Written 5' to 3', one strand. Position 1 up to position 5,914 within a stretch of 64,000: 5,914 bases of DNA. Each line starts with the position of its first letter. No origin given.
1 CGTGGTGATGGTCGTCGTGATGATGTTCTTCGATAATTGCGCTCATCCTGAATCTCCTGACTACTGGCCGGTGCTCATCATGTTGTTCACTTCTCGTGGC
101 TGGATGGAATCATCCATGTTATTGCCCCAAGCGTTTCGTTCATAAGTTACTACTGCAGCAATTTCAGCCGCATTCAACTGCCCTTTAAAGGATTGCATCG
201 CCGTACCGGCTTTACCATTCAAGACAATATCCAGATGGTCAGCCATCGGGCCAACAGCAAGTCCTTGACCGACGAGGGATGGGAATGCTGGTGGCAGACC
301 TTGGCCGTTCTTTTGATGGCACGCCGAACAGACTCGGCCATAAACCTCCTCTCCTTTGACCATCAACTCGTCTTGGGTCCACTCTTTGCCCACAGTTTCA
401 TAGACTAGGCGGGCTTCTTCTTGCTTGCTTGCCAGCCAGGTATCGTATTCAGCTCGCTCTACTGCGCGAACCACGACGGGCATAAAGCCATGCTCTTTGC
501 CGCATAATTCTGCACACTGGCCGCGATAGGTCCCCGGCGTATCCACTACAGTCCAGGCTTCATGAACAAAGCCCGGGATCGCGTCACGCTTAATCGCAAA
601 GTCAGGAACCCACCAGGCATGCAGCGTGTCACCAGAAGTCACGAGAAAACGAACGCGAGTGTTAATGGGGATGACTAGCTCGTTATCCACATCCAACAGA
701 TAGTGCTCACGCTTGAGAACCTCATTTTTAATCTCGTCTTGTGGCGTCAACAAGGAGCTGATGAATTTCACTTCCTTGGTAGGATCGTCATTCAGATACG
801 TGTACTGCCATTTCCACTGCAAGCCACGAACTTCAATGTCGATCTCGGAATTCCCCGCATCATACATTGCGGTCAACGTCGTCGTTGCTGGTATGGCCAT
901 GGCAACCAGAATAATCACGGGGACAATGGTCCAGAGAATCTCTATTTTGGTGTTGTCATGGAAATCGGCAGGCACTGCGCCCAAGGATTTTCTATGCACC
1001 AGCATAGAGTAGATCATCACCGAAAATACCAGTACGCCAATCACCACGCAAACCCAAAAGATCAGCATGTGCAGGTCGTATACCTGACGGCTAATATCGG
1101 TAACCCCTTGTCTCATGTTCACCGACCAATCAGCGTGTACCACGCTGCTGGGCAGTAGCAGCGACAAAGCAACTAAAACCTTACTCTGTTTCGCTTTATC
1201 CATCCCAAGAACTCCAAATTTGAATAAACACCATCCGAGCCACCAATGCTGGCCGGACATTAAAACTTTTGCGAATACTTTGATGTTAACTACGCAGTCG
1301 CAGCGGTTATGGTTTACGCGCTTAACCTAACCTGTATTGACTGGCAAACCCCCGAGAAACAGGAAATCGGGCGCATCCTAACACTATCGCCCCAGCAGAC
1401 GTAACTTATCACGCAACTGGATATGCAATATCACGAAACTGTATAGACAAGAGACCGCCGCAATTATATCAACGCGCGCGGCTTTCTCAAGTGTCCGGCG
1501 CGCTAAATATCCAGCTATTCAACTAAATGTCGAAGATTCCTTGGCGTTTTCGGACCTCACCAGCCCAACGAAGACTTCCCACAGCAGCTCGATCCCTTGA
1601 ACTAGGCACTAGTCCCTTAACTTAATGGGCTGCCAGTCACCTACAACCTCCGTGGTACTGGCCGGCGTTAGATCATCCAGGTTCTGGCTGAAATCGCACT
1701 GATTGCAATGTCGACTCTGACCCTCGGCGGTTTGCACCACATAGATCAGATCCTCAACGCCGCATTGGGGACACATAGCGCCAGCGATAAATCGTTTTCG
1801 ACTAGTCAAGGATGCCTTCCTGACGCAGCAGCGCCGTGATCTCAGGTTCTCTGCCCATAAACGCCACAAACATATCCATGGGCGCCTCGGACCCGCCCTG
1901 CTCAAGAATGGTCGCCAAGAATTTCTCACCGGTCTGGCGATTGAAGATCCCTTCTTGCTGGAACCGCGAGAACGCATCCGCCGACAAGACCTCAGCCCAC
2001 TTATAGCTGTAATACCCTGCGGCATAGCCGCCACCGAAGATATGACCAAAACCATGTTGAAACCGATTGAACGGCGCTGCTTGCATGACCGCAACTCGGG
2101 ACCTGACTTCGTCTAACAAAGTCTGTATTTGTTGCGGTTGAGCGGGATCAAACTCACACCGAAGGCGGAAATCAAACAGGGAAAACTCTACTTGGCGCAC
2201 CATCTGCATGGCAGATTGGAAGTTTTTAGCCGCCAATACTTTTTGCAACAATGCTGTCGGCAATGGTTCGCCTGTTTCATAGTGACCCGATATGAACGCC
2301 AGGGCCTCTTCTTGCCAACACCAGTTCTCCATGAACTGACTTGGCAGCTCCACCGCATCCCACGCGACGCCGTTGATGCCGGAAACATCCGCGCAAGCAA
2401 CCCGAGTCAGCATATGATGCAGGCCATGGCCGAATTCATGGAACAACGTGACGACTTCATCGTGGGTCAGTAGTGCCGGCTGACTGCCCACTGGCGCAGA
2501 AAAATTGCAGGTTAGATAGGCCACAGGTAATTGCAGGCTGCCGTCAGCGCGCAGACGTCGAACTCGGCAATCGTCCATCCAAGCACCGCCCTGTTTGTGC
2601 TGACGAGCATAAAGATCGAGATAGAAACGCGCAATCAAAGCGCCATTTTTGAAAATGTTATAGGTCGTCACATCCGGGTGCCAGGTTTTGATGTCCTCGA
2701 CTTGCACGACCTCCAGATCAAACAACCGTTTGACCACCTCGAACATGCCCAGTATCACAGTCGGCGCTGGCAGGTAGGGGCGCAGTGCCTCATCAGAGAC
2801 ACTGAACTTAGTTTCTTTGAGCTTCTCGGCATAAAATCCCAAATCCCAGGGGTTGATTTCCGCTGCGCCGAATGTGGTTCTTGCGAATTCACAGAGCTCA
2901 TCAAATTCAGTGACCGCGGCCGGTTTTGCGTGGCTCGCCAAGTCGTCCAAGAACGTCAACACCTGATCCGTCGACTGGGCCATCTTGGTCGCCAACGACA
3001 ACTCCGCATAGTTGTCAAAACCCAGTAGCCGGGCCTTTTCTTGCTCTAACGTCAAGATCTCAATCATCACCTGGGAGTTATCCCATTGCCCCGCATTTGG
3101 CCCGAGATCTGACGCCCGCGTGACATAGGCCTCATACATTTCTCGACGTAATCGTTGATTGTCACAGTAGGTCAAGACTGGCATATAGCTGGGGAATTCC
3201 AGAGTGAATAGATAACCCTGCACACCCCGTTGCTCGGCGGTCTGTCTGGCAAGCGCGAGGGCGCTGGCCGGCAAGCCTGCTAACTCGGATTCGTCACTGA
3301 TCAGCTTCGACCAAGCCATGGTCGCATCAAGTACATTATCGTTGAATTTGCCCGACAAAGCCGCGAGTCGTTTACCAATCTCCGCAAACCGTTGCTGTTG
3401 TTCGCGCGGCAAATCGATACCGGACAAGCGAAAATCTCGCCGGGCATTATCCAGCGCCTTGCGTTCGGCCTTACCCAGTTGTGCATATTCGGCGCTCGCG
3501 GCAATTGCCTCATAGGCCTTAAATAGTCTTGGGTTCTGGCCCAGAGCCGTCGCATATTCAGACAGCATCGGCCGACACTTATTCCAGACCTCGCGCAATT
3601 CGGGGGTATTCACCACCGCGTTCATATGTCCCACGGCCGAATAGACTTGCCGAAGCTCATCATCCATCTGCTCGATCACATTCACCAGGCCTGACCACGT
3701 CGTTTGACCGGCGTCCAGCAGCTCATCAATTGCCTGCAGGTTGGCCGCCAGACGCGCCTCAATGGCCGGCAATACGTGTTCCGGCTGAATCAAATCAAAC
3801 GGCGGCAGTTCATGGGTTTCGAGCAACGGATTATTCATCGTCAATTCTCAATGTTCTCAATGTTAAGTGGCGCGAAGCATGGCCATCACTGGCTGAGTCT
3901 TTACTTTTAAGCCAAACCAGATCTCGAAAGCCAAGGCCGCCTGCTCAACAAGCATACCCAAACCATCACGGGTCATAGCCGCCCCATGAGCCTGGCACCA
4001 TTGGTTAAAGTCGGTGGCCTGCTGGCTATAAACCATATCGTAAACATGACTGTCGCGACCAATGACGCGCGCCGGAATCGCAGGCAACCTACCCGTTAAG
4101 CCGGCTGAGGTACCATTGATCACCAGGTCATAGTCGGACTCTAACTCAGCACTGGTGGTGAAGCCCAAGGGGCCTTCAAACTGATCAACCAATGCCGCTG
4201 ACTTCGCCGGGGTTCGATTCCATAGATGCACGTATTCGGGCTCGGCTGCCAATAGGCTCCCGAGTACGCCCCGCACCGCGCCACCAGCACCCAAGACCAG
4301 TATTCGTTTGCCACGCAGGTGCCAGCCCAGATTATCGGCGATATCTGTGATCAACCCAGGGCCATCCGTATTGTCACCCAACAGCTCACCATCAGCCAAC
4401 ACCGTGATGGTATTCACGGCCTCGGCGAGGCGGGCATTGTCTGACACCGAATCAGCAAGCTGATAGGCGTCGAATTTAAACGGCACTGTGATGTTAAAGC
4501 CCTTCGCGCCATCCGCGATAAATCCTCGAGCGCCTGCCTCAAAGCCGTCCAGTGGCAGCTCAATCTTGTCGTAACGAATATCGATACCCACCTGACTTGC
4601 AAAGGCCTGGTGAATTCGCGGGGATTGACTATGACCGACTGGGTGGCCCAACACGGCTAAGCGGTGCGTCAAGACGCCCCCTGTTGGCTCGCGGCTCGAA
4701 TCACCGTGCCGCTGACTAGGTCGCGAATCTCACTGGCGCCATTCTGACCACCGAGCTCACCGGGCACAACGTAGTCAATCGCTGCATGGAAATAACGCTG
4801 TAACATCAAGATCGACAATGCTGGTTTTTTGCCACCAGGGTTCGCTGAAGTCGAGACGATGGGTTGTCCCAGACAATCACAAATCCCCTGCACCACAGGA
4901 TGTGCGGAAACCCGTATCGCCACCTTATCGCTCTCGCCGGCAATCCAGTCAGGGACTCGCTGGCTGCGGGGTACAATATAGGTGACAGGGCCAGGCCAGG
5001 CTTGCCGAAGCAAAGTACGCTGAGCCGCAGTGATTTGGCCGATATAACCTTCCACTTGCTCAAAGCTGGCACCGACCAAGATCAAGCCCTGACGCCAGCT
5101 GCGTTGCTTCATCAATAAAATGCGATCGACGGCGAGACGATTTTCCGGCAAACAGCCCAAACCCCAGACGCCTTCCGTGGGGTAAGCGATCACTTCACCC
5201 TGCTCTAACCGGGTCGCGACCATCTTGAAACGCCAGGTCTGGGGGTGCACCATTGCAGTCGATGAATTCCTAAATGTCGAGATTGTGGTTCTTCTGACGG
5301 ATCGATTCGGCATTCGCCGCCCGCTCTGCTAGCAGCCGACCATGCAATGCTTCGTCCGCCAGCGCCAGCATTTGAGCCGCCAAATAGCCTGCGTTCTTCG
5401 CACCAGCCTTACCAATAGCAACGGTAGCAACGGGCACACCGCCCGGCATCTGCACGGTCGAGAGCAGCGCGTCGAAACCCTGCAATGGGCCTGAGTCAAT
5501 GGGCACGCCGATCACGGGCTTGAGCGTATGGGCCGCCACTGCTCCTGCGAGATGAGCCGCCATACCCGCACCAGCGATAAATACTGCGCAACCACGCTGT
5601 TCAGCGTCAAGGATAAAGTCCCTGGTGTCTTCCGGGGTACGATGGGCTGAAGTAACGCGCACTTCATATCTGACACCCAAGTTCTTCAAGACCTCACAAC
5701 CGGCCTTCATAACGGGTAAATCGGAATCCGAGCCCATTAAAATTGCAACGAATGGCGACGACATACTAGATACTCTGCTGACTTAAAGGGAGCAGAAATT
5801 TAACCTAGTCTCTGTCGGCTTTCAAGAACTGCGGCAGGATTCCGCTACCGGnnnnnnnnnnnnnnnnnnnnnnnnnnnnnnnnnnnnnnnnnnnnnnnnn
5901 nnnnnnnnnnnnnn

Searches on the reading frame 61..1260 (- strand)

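Call 35: search_protein_families(library=pfam, proteins=[window:61-1260:-], max_evalue=0.00001)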
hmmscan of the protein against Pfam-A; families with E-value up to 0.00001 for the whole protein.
window:61-1260:- (399 aa): 4 families
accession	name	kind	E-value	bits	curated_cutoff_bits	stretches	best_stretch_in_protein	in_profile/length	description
PF00116.26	COX2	-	6.1e-34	116.9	22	1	142-267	3-120/120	Cytochrome C oxidase subunit II, periplasmic domain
PF02790.20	COX2_TM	-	1.5e-12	47.9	22.8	1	44-125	3-85/88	Cytochrome C oxidase subunit II, transmembrane domain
PF13442.11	Cytochrome_CBB3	-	1.8e-11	44.7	27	1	302-373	5-67/68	Cytochrome C oxidase, cbb3-type, subunit III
PF00034.26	Cytochrom_C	-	9.7e-07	30.5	21.3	1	301-373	2-85/90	Cytochrome c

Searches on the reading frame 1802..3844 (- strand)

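Call 35: search_protein_families(library=pfam, proteins=[window:1802-3844:-], max_evalue=0.00001)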
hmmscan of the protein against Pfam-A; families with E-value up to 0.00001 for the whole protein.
window:1802-3844:- (680 aa): 2 families
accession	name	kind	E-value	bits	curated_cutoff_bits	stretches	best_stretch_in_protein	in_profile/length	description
PF01432.26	Peptidase_M3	-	3e-149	498.7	27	1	223-675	1-454/457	Peptidase family M3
PF19310.4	TOP_N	-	2.2e-21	76.4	27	1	32-149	8-122/123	Neurolysin/Thimet oligopeptidase, N-terminal domain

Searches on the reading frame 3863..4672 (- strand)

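Call 35: search_protein_families(library=pfam, proteins=[window:3863-4672:-], max_evalue=0.00001)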
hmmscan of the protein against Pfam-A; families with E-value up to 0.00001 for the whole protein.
window:3863-4672:- (269 aa): 3 families
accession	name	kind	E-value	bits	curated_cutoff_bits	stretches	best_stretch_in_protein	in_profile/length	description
PF08501.16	Shikimate_dh_N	-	1e-24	87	27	1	7-89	1-83/83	Shikimate dehydrogenase substrate binding domain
PF18317.6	SDH_C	-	2.4e-10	40.4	25.8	1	237-264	1-28/31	Shikimate 5'-dehydrogenase C-terminal domain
PF01488.26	Shikimate_DH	-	2.1e-07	31.5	24.3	1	117-190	8-85/138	Shikimate / quinate 5-dehydrogenase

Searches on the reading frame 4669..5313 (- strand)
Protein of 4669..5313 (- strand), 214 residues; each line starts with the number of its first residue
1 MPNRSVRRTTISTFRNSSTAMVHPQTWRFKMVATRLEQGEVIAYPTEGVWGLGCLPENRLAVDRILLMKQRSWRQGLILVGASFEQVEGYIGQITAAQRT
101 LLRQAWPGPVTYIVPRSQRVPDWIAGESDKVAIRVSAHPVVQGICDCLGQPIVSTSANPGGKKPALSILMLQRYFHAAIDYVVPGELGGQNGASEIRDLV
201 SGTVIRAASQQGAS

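Call 35: search_protein_families(library=pfam, proteins=[window:4669-5313:-], max_evalue=0.00001)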
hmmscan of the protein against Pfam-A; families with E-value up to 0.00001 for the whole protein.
window:4669-5313:- (214 aa): 1 family
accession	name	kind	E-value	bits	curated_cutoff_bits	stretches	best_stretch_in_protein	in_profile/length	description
PF01300.24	Sua5_yciO_yrdC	-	8.5e-45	152.9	25.1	1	36-207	3-177/178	Telomere recombination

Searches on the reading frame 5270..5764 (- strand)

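Call 35: search_protein_families(library=pfam, proteins=[window:5270-5764:-], max_evalue=0.00001)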
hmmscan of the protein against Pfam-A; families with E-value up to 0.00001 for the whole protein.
window:5270-5764:- (164 aa): 1 family
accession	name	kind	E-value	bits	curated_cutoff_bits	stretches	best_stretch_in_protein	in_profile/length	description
PF00731.26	AIRC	-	6.6e-60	201.4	30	1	6-152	2-146/148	AIR carboxylase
